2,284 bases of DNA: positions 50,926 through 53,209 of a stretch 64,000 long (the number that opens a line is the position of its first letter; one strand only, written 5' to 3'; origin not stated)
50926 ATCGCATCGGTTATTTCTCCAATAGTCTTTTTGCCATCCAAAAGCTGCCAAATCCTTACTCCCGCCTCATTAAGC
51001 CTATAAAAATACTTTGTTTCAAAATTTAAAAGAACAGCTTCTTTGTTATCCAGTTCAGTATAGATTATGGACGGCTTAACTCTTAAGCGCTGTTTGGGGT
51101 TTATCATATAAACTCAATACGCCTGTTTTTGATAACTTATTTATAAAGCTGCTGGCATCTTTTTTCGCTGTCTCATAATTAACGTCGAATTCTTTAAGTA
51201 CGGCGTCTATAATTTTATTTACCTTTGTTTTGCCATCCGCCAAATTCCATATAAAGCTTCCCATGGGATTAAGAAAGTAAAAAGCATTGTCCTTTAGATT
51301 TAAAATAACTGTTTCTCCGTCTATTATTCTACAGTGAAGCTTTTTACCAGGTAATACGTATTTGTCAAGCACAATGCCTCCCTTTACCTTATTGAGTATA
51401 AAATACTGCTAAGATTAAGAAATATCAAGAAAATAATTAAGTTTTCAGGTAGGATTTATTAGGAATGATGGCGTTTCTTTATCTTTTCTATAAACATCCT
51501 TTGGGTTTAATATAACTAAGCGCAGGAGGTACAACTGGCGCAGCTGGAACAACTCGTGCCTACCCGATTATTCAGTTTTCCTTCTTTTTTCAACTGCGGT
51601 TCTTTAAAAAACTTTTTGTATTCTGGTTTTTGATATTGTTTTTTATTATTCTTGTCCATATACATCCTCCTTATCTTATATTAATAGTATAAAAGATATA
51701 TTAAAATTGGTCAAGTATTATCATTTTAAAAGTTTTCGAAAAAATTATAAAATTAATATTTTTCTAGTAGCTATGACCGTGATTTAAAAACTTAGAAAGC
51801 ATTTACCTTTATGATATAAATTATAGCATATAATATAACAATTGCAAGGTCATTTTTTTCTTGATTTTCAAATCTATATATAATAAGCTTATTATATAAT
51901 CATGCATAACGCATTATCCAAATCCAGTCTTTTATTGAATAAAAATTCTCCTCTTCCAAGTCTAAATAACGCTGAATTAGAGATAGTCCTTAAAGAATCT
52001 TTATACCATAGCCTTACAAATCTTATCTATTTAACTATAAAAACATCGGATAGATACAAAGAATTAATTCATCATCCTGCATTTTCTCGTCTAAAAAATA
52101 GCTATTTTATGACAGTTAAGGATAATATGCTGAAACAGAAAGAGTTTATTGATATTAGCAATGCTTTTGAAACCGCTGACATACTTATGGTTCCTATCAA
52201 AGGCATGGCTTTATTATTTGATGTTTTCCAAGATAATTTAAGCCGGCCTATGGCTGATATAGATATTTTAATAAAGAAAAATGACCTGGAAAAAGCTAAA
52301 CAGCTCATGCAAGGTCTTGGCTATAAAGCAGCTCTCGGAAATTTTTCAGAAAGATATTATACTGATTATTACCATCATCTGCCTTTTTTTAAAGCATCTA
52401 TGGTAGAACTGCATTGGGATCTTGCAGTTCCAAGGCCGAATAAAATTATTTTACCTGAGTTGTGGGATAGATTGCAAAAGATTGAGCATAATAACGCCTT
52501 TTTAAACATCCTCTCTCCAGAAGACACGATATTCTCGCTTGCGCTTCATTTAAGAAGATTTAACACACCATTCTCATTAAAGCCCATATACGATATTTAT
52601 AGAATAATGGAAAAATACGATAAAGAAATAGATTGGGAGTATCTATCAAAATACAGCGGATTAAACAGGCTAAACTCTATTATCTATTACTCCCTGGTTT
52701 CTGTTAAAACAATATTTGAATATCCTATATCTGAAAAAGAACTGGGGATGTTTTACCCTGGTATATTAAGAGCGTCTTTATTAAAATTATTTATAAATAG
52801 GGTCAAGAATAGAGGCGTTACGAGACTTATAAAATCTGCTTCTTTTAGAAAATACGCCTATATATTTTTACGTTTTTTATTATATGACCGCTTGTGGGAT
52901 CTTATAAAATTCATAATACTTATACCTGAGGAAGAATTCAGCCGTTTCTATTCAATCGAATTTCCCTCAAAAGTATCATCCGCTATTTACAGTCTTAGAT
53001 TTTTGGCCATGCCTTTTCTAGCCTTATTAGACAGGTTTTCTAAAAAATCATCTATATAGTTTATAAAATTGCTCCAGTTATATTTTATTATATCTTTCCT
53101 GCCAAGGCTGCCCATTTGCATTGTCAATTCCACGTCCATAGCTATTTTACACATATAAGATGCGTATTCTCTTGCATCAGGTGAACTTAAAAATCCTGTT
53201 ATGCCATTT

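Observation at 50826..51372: Two tandem, overlapping PqqD-family RRE genes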

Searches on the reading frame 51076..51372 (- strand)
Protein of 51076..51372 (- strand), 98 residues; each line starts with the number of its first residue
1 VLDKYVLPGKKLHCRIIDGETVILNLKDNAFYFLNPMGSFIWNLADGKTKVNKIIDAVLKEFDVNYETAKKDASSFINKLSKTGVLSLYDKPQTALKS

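Call 3: search_protein_families(library=pfam, proteins=[window:51076-51372:-], max_evalue=0.1)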
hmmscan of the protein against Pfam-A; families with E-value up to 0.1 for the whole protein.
window:51076-51372:- (98 aa): 2 families
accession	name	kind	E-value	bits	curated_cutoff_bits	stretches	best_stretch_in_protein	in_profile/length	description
PF05402.18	PqqD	-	3.6e-17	62.9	23.4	1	20-86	1-67/67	Coenzyme PQQ synthesis protein D (PqqD)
PF22193.1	MvcA_ins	-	0.091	13.8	27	0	26-67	24-64/99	MvcA insertion domain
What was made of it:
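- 51076..51372 (-): PqqD-A, 98 aa, an Asp-type discrete RRE (N35, D72, F76, L80). Pfam E = 3.6e-17 (call 3).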

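Call 4: search_protein_families(library=ncbifam, proteins=[window:51076-51372:-], max_evalue=0.1)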
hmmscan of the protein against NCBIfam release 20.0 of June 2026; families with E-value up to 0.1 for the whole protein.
window:51076-51372:- (98 aa): 8 families
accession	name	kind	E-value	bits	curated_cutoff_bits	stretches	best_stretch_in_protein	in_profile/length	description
NF033536.1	lasso_PqqD_Bac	exception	5.8e-14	52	80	1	17-86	17-86/88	lasso peptide biosynthesis PqqD family chaperone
TIGR04248.1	SCM_PqqD_rel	equivalog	1.4e-09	38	100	1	21-85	16-80/84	SynChlorMet cassette protein ScmD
TIGR04302.1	geo_PqqD_fam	equivalog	1.6e-09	38.1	100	1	26-86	41-100/102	GeoRSP system PqqD family peptide chaperone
NF033530.1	lasso_PqqD_Strm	exception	4.7e-09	36.4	70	1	18-85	10-77/78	lasso peptide biosynthesis PqqD family chaperone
TIGR03859.1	PQQ_PqqD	equivalog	4.3e-06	26.5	46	1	33-86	28-80/81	pyrroloquinoline quinone biosynthesis peptide chaperone PqqD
NF050069.2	PqqD_rel_WgkC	exception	4.2e-05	23.4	110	1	17-81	17-81/103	PqqD family peptide maturation chaperone WgkC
NF045844.1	BC85_0335_fam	subfamily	0.0093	15.6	65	1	23-72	158-207/215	BC85_0335 family putative methyltransferase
NF002535.0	PRK02079.1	equivalog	0.012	15.3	101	1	34-79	38-82/92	pyrroloquinoline quinone biosynthesis peptide chaperone PqqD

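Call 9: find_homologous_proteins(query=window:51076-51372:-)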
Query window:51076-51372:- (98 aa): 6 proteins with E <= 0.001 among 6 candidates.
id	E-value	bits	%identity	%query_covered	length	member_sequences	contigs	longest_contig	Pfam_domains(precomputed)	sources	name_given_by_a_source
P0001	1.7e-55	203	96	100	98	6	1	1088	PF05402.19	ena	-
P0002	6.2e-49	182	87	100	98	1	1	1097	PF05402.19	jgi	jgi:hypothetical protein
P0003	1.7e-48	180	84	100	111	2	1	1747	PF05402.19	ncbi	-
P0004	2.3e-46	173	80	100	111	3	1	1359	PF05402.19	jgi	-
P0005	2.5e-44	167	79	100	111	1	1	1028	PF05402.19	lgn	-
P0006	4.0e-31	125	60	100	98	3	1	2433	PF05402.19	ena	-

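Call 32: search_solved_structures(query=window:51076-51372:-, max_evalue=1, show_alignments=3)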
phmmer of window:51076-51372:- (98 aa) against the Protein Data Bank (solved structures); distinct sequences matched with E-value up to 1: 18.
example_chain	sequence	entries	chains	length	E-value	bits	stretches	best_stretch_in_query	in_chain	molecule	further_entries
6tjh_A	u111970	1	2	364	6.1e-12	48.6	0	9-49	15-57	Cake9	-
6tji_A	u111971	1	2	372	7.9e-12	48.3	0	9-49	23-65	Cake10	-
6tjg_A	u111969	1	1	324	8.2e-11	45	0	9-49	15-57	Cake8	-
5v1u_A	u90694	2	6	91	9e-09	38.5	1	16-88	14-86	TbiB1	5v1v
6tjf_A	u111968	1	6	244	4.3e-08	36.3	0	9-49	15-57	Cake6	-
8prj_A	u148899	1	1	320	1.1e-07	35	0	20-47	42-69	v31Bagel8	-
9x8z_B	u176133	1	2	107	5e-07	32.9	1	17-85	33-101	PqqD family protein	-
7awy_A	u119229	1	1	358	1.8e-06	31.1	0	19-49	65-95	Scone-R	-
6tje_A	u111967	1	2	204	2e-06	31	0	9-49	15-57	Cake5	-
8prs_A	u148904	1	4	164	0.00013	25.2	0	20-47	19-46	nvBagel4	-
6tjd_A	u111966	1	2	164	0.00014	25.1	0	9-49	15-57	Cake4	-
9x90_B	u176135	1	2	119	0.00029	24.1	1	5-82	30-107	Lasso peptide biosynthesis PqqD family chaperone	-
3hxj_A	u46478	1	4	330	0.00045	23.4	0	9-49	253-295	Pyrrolo-quinoline quinone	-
8pra_A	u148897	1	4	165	0.0015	21.8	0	20-47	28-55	Cell surface protein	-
6tjc_A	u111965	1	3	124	0.015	18.6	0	9-49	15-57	Cake3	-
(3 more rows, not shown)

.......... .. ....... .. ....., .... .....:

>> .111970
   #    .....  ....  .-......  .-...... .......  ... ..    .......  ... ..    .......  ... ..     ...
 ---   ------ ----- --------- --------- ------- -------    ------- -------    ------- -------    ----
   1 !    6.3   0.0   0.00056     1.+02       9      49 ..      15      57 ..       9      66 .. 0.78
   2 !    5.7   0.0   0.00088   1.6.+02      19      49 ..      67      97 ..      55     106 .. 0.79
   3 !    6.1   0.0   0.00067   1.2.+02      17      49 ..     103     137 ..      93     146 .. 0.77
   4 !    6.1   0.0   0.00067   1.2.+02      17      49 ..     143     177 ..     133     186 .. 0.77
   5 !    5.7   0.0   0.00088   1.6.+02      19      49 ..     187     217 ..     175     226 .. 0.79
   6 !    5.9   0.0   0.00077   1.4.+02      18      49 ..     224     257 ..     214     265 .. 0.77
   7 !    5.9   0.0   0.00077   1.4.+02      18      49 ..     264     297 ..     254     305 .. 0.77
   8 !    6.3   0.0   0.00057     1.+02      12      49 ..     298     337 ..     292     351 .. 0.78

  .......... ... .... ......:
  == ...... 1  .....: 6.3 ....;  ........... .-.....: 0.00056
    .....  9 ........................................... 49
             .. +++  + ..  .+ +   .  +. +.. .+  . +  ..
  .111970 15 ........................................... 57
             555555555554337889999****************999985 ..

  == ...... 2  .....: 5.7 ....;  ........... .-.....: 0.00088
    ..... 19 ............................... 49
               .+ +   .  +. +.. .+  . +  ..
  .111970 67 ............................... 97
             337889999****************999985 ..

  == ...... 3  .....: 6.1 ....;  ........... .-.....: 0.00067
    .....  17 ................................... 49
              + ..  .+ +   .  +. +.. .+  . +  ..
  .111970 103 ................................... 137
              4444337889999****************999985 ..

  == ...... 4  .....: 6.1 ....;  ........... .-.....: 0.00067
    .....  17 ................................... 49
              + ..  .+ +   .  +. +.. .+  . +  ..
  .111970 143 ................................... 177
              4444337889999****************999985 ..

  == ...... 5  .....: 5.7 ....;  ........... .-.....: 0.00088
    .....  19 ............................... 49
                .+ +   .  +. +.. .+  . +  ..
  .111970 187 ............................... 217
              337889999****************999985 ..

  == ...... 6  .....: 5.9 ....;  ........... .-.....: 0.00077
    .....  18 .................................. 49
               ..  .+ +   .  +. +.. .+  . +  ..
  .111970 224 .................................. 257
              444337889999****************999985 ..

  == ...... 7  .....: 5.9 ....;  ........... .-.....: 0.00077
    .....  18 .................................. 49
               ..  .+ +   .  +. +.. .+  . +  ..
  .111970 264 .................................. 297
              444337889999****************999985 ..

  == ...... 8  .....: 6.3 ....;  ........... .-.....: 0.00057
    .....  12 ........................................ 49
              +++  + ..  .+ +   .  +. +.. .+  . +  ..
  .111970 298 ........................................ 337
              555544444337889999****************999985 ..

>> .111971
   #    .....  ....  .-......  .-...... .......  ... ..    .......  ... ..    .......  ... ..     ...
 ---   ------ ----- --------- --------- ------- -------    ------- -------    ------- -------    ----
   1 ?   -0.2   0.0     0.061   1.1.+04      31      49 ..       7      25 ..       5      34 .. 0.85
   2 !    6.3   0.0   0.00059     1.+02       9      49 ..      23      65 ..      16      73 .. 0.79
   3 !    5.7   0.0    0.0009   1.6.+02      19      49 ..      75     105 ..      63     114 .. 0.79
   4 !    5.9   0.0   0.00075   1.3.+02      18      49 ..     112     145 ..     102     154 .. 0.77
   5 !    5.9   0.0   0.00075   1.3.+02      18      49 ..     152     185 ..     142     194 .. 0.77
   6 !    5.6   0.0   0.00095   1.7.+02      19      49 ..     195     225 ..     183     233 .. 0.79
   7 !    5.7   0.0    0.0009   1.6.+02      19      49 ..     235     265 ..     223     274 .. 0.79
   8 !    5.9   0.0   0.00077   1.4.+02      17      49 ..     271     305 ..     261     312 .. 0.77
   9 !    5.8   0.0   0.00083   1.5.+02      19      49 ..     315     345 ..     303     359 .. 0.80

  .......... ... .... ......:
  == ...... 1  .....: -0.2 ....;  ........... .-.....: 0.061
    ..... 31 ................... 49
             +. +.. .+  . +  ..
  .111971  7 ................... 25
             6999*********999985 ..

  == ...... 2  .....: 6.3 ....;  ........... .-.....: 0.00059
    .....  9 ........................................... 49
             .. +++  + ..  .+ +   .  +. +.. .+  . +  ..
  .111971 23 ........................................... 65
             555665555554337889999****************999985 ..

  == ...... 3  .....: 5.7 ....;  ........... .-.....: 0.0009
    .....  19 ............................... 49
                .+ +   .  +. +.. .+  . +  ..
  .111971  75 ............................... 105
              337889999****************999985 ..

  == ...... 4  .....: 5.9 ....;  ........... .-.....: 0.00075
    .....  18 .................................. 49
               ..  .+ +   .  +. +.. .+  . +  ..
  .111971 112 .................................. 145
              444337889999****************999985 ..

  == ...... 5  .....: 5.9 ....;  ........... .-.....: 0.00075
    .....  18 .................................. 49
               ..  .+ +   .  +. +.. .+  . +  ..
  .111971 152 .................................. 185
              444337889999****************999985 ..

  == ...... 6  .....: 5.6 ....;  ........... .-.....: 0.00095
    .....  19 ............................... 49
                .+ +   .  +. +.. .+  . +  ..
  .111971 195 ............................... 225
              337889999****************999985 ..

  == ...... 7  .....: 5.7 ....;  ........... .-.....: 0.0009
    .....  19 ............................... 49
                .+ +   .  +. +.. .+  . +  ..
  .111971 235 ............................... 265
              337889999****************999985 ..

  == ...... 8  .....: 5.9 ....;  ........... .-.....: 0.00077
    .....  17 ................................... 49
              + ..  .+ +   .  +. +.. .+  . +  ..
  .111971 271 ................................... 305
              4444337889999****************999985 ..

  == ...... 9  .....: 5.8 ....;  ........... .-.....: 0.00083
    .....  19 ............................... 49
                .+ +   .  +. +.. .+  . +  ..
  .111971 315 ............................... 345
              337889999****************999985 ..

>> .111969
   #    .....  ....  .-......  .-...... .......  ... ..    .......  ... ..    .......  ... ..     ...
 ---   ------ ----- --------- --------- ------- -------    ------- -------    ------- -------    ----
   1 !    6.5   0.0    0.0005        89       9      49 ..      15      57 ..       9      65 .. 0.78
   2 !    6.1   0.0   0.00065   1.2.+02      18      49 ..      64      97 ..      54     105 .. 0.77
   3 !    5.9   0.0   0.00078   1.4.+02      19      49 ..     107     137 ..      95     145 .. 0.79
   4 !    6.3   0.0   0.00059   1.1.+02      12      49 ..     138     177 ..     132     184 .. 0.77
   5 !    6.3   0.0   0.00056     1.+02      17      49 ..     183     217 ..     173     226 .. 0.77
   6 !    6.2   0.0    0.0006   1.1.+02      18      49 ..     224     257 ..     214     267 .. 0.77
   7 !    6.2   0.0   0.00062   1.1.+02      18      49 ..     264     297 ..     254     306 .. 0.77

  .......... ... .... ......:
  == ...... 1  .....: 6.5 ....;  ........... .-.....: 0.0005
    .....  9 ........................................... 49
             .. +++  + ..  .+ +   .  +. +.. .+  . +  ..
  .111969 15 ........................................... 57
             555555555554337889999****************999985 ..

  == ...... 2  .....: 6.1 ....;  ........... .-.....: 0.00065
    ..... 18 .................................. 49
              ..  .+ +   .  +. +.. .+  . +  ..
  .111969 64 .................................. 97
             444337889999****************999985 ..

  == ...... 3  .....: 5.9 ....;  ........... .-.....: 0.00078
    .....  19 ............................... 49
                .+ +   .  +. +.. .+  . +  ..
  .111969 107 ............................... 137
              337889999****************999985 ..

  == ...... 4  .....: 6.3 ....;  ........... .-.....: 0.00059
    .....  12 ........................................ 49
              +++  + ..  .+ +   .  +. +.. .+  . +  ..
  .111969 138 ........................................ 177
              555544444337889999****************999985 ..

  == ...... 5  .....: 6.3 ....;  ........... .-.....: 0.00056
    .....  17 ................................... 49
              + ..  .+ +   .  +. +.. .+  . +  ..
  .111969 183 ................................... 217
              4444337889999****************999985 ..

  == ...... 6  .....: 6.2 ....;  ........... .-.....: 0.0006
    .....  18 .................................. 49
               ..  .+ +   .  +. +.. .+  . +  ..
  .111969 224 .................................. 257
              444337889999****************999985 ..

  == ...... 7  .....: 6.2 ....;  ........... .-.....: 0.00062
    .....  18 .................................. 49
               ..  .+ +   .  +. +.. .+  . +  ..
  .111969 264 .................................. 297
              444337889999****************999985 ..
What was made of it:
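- Tried and rejected: The beta-propeller 'Cake' hits of PqqD-A in the PDB are sums of many repeats of about 6 bits each and are spurious (call 32).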

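Call 34: find_encoding_contigs(protein=P0006, flank=5000, max_places=4)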
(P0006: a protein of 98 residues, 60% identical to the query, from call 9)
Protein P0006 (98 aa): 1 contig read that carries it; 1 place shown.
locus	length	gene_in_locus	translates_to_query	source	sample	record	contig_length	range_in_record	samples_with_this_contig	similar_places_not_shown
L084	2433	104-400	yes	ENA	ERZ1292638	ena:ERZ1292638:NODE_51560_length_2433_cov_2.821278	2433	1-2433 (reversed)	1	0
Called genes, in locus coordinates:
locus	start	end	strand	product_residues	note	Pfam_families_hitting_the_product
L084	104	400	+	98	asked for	PF05402:PqqD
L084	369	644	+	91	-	PF05402:PqqD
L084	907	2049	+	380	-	PF04055:Radical_SAM, PF13186:SPASM (weak)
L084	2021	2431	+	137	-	?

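Call 70: predict_structure(alignment_id=A3)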
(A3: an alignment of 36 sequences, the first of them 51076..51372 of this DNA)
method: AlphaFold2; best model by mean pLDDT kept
length: 98 residues; sequences in the alignment: 36
mean_pLDDT: 92.8   pTM: 0.83
mean pLDDT of the five models: 92.8, 92.3, 90.9, 90.7, 90.4
residues with pLDDT >= 90: 85; 70-90: 9; 50-70: 2; < 50: 2
segments of 3 or more residues with pLDDT < 50: none
pLDDT, mean of each block of 10 residues (from residue 1): 94 90 93 94 96 98 96 96 94 71
secondary structure, 60 per line:
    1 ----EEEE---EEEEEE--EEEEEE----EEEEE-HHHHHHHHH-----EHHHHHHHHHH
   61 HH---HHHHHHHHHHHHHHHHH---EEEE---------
elements in order: E5-8 E12-17 E20-25 E30-34 H36-44 H51-62 H66-82 E86-89
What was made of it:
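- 51076..51372 (-): AF2 pLDDT 92.8, helix 3 spans residues 66-82 (call 70).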

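Call 76: fold_search(model_id=the predicted structure, library=pdb)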
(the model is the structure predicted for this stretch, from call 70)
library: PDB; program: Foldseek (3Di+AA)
matches with E <= 10: 524; with E <= 0.001: 6
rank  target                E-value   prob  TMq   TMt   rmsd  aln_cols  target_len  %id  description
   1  5v1u_B                4.6e-06  1.00  0.75  0.85   1.5        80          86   28  TbiB1 in Complex with the TbiA(beta) Leader Peptide (released 2018-09-05)
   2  5v1v_A                1.3e-05  1.00  0.79  0.88   1.6        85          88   27  TbiB1 in Complex with the TbiA(alpha) Leader Peptide (released 2018-09-05)
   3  5v1u_A                2.2e-05  1.00  0.75  0.87   1.4        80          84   28  TbiB1 in Complex with the TbiA(beta) Leader Peptide (released 2018-09-05)
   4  5v1u_D                2.8e-05  1.00  0.73  0.85   1.8        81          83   27  TbiB1 in Complex with the TbiA(beta) Leader Peptide (released 2018-09-05)
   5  5v1u_C                3.9e-05  1.00  0.73  0.83   1.7        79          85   26  TbiB1 in Complex with the TbiA(beta) Leader Peptide (released 2018-09-05)
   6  5sxy_MODEL_1_A        7.8e-04  1.00  0.67  0.69   2.2        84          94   17  The solution NMR structure for the PqqD truncation of Methylobacterium extorquens PqqCD representing a functio (released 2017-05-24)
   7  6jx3_B                1.2e-03  1.00  0.72  0.81   2.0        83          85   18  Lasso peptide synthetase B1 complexed with the leader peptide (released 2019-06-26)
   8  8hkr_B                1.9e-03  1.00  0.67  0.19   3.7        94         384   12  Crystal Structure of Histone H3 Lysine 79 (H3K79) Methyltransferase Rv2067c from Mycobacterium tuberculosis (released 2023-10-18)
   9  4bs9                  5.5e-03  1.00  0.61  0.11   2.7        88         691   15  Structure of the heterocyclase TruD (released 2013-11-06)
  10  5why_B                8.0e-03  1.00  0.54  0.15   7.2        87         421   15  Structural Insights into Thioether Bond Formation in the Biosynthesis of Sactipeptides (released 2017-07-26)
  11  8hkr_A                8.5e-03  1.00  0.66  0.19   3.7        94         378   12  Crystal Structure of Histone H3 Lysine 79 (H3K79) Methyltransferase Rv2067c from Mycobacterium tuberculosis (released 2023-10-18)
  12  5why_A                1.3e-02  1.00  0.53  0.15   2.9        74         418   15  Structural Insights into Thioether Bond Formation in the Biosynthesis of Sactipeptides (released 2017-07-26)
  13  5lq4_B                4.1e-02  1.00  0.65  0.17   3.2        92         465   15  The Structure of ThcOx, the First Oxidase Protein from the Cyanobactin Pathways (released 2016-11-09)
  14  5ehk_A                4.1e-02  1.00  0.59  0.07   3.5        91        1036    9  Crystal structure of tRNA dependent lantibiotic dehydratase MibB from Microbispora sp. 107891 (released 2016-03-02)
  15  6gos_1                4.6e-02  0.89  0.44  0.19   5.5        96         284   16  E. coli Microcin synthetase McbBCD complex with pro-MccB17 bound (released 2019-01-30)
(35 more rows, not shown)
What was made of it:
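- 51076..51372 (-): Fold match to TbiB1 (call 76).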

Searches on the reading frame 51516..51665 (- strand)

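Call 3: search_protein_families(library=pfam, proteins=[window:51516-51665:-], max_evalue=0.1)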
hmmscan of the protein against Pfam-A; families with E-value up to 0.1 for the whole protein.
window:51516-51665:- (49 aa): 1 family
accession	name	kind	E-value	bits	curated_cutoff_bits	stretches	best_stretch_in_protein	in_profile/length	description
PF18732.6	HEPN_AbiA_CTD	-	0.0094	16.3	27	1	6-27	51-72/132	HEPN like, Abia C-terminal domain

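Call 4: search_protein_families(library=ncbifam, proteins=[window:51516-51665:-], max_evalue=0.1)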
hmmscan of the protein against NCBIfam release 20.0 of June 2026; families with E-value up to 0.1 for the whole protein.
window:51516-51665:- (49 aa): 0 families

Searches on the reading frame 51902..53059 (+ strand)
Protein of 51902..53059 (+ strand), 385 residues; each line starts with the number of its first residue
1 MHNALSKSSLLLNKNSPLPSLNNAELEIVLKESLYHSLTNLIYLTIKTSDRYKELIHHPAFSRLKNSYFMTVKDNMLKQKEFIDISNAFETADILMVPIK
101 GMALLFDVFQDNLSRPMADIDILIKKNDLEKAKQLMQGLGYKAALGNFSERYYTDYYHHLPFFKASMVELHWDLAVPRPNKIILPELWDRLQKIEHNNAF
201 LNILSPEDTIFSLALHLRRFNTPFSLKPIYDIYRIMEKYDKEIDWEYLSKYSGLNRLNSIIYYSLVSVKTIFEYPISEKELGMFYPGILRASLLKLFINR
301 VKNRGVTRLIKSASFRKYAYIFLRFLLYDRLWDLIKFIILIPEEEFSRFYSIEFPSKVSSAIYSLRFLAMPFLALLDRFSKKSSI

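Call 3: search_protein_families(library=pfam, proteins=[window:51902-53059:+], max_evalue=0.1)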
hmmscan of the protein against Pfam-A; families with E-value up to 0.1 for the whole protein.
window:51902-53059:+ (385 aa): 1 family
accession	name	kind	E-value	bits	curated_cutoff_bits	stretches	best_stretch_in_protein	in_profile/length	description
PF14907.12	NTP_transf_5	-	2e-41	142.7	31.2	1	30-271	9-247/249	Uncharacterised nucleotidyltransferase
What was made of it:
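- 51902..53059 (+): Divergently transcribed NTP_transf_5 nucleotidyltransferase. This enzyme family accompanies HprK-like kinases in paeninodin-like lasso and LPP clusters. Pfam E = 2e-41 (call 3).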

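Call 4: search_protein_families(library=ncbifam, proteins=[window:51902-53059:+], max_evalue=0.1)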
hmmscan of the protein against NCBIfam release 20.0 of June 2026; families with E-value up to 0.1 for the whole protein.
window:51902-53059:+ (385 aa): 0 families
